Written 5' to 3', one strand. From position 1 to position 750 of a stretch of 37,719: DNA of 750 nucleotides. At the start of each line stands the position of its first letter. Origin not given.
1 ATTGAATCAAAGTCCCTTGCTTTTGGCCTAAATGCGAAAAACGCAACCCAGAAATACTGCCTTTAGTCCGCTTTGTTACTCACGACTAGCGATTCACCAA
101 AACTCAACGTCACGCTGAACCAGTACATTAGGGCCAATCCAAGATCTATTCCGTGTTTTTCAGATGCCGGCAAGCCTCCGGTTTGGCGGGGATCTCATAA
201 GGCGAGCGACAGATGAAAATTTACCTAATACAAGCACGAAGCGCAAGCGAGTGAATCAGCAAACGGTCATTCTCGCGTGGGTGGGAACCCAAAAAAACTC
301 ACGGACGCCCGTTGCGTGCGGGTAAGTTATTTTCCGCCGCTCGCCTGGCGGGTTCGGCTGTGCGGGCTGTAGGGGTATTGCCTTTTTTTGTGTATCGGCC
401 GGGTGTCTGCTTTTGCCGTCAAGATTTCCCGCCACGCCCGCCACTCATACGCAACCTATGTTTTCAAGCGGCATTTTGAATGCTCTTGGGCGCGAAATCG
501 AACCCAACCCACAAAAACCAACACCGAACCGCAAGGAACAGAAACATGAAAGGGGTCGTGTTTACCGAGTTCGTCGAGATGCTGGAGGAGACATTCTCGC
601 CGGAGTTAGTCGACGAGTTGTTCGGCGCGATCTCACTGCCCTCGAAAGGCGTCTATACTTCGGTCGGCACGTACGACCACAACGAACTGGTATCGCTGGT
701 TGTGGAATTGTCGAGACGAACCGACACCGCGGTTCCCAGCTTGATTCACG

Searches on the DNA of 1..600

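Call 19: search_rna_families(source=window, start=1, end=600, threshold=evalue, max_evalue=5)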
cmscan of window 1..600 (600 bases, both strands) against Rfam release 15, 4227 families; matches with E-value up to 5: 0.
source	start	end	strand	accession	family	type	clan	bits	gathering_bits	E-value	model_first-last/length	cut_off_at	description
